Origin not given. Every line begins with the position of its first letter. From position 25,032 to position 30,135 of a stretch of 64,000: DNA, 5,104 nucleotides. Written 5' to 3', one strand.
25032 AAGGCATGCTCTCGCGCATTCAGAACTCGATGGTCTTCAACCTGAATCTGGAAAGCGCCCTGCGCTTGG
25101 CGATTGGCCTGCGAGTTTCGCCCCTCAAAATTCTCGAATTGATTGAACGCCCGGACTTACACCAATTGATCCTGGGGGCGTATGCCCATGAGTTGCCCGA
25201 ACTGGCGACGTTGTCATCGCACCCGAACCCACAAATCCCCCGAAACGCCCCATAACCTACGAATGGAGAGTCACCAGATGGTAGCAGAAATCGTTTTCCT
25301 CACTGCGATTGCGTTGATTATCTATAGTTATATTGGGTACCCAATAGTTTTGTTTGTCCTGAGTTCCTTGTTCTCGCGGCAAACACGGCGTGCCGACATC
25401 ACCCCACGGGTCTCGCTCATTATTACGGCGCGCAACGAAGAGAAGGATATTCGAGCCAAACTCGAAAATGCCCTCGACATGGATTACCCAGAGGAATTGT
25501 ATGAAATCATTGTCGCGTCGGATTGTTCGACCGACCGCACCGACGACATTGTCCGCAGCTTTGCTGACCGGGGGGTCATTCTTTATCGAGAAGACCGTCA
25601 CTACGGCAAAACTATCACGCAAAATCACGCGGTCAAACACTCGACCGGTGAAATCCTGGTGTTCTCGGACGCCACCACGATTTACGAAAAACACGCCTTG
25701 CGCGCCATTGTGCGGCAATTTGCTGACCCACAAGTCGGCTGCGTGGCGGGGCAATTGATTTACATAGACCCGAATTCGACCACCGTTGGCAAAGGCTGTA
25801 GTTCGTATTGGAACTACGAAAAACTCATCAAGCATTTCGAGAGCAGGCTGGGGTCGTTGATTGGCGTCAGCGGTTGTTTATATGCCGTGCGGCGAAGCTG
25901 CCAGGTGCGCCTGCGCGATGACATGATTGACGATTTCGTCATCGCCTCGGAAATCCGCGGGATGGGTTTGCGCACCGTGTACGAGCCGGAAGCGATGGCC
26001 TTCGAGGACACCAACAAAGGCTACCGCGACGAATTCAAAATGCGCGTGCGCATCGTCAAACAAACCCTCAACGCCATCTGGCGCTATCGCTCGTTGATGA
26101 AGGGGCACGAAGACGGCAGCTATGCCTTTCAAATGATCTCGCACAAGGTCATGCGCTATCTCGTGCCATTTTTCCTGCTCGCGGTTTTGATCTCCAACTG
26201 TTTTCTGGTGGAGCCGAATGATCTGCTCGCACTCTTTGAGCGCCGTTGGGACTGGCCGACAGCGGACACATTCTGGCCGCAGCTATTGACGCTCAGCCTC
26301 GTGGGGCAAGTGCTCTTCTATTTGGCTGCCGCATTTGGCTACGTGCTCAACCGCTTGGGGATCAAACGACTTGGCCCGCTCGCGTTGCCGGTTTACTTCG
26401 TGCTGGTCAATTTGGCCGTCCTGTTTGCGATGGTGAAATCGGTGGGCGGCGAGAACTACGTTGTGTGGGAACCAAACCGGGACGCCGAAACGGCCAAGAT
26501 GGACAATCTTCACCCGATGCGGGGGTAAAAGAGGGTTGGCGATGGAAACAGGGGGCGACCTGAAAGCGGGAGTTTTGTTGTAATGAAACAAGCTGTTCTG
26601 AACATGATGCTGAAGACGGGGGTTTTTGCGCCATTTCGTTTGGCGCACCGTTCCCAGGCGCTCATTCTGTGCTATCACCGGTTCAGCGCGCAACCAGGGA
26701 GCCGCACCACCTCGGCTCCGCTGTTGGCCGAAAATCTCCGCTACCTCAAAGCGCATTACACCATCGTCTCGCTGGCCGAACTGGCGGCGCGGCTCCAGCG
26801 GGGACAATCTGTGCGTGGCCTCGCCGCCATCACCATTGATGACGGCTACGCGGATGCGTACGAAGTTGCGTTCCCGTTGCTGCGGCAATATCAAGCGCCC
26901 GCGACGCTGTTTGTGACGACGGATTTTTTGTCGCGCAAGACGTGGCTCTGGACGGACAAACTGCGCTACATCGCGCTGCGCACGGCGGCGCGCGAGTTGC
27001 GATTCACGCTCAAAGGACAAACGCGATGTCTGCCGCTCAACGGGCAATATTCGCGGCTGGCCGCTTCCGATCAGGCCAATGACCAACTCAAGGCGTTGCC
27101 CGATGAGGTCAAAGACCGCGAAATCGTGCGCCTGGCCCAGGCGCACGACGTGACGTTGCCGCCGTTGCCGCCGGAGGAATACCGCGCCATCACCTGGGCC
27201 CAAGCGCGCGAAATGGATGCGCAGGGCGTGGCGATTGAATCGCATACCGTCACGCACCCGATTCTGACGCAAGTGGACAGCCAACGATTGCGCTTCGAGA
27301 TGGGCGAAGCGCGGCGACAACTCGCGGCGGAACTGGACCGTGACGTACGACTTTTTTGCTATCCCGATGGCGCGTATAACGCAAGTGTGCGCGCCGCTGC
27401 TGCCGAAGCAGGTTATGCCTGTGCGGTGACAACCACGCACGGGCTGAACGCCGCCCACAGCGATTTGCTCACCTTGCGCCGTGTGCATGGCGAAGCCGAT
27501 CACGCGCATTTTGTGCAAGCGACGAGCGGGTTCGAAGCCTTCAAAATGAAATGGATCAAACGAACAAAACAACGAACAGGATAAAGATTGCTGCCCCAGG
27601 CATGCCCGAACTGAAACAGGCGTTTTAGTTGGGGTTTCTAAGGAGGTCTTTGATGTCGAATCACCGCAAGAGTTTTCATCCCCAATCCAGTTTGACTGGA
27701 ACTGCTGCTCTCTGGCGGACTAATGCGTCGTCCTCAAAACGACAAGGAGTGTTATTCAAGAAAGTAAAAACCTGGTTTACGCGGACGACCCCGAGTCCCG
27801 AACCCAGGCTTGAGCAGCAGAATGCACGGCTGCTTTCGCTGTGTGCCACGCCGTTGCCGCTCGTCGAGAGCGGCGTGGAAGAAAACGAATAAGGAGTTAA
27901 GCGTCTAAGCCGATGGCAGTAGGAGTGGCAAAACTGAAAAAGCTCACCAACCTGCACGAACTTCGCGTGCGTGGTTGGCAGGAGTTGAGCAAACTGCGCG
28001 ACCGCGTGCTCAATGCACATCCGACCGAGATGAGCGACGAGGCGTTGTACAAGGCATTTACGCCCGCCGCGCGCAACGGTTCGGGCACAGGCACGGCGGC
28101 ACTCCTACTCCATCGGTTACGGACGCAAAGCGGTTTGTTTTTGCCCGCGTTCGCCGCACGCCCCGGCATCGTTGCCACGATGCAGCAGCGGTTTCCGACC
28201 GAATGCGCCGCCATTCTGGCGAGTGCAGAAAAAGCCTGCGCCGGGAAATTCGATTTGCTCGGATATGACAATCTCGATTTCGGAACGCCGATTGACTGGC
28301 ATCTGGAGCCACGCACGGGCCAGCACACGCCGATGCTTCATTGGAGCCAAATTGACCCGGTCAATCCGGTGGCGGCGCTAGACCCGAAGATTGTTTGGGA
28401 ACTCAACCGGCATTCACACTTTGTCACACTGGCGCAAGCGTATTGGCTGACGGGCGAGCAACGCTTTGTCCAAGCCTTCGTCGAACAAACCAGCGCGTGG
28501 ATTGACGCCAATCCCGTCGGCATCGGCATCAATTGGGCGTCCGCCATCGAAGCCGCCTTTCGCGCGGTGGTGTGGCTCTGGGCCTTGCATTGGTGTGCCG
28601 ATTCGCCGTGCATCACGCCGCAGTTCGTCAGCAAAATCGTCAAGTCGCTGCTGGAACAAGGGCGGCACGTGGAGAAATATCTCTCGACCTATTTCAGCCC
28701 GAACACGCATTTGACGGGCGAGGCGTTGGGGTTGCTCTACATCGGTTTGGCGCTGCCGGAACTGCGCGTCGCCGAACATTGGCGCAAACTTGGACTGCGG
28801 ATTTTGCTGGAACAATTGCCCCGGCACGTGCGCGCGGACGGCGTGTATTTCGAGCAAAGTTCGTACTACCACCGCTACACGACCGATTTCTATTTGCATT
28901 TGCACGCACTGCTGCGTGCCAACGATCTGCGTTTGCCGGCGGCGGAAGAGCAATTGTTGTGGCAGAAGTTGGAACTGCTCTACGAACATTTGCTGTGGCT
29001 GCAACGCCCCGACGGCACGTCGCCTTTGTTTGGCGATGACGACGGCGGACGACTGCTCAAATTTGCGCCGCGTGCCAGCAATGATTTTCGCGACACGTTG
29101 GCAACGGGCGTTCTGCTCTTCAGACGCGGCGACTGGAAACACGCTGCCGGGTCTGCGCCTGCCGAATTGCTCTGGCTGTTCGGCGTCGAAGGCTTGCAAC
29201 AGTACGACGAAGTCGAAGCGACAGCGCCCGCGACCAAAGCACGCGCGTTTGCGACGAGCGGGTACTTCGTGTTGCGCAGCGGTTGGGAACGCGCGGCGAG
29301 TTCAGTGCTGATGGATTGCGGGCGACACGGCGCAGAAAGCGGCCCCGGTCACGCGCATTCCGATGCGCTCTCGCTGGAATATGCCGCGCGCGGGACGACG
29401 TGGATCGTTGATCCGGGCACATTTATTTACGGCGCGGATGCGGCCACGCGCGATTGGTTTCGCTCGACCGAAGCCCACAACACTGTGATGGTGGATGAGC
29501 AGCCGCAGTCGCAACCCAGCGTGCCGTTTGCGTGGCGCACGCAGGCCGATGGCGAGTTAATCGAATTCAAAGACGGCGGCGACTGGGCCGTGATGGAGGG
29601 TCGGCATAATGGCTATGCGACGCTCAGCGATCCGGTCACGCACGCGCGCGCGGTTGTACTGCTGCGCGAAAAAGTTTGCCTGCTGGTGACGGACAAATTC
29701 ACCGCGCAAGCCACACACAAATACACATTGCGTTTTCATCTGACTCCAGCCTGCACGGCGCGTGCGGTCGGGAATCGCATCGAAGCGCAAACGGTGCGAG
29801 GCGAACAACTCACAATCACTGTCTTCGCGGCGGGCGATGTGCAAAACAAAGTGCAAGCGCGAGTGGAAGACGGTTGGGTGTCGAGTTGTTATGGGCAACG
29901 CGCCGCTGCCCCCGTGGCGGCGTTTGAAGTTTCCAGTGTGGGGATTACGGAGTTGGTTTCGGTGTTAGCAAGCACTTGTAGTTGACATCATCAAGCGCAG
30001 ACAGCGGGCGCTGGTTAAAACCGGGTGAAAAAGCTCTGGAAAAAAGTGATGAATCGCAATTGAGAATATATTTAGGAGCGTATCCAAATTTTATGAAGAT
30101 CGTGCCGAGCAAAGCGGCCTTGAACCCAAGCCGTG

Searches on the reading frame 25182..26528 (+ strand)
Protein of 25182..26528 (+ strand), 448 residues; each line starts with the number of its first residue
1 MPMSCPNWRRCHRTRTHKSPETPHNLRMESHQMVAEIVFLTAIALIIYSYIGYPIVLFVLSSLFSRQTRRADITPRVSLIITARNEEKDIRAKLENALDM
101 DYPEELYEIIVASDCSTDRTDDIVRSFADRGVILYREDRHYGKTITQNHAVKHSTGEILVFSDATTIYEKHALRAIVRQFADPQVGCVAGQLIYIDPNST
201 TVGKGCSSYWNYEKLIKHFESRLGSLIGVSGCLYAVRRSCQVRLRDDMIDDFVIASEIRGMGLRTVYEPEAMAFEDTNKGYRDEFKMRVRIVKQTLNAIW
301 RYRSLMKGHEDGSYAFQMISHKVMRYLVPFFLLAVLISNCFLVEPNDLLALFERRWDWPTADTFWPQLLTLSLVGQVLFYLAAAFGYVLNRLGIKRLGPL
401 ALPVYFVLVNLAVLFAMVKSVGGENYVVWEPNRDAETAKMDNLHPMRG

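Call 7: search_protein_families(library=pfam, proteins=[window:25182-26528:+], max_evalue=0.001)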
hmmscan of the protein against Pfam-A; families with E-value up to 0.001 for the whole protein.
window:25182-26528:+ (448 aa): 4 families
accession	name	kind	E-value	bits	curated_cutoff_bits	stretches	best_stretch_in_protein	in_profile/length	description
PF00535.33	Glycos_transf_2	-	6.7e-24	85.1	23.3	1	78-233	1-156/168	Glycosyl transferase family 2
PF13641.12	Glyco_tranf_2_3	-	3.6e-14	53.8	27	1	75-275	1-211/230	Glycosyltransferase like family 2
PF13506.12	Glyco_transf_21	-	1.8e-06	28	21.7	1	143-273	18-152/174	Glycosyl transferase family 21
PF10111.15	Glyco_tranf_2_2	-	2.8e-05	24.2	27.3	1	78-176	1-102/276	Glycosyltransferase like family 2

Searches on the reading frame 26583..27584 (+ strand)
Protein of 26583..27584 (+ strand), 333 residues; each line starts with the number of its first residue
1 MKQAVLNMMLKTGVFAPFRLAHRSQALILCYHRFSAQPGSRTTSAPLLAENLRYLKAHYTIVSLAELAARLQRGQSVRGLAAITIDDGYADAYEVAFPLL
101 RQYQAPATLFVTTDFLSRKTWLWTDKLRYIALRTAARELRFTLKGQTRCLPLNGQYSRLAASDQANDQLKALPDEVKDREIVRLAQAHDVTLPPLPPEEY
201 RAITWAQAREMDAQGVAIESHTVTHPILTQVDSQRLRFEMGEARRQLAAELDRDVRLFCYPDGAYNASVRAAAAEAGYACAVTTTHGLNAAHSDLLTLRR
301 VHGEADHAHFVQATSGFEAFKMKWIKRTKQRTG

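Call 7: search_protein_families(library=pfam, proteins=[window:26583-27584:+], max_evalue=0.001)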
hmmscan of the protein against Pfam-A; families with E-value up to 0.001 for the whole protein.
window:26583-27584:+ (333 aa): 1 family
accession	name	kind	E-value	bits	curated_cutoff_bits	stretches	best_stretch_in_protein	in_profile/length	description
PF01522.26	Polysacc_deac_1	-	2e-25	89.6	23.1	1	80-280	8-123/124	Polysaccharide deacetylase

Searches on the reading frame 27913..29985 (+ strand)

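Call 7: search_protein_families(library=pfam, proteins=[window:27913-29985:+], max_evalue=0.001)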
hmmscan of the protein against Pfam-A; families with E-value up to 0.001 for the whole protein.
window:27913-29985:+ (690 aa): 2 families
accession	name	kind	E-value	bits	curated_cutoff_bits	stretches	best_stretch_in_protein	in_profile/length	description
PF07940.18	Hepar_II_III_C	-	3.6e-46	158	24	1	440-663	3-214/237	Heparinase II/III-like, C-terminal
PF16889.11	Hepar_II_III_N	-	9.5e-34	117.7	22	1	104-376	60-313/340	Heparinase II/III N-terminus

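Call 70: search_protein_families(library=ncbifam, proteins=[window:27913-29985:+], max_evalue=0.001)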
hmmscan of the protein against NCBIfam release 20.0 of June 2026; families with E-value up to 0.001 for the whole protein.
window:27913-29985:+ (690 aa): 2 families
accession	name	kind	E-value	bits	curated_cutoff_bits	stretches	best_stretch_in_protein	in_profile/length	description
NF045573.1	Hepsulflyase_CFB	equivalog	6.5e-40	137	700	2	157-375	123-340/651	heparin-sulfate lyase HepC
NF045572.1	Hepsulflyase_bctds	equivalog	2.9e-29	102.2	600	2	163-341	157-338/706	heparin-sulfate lyase HepC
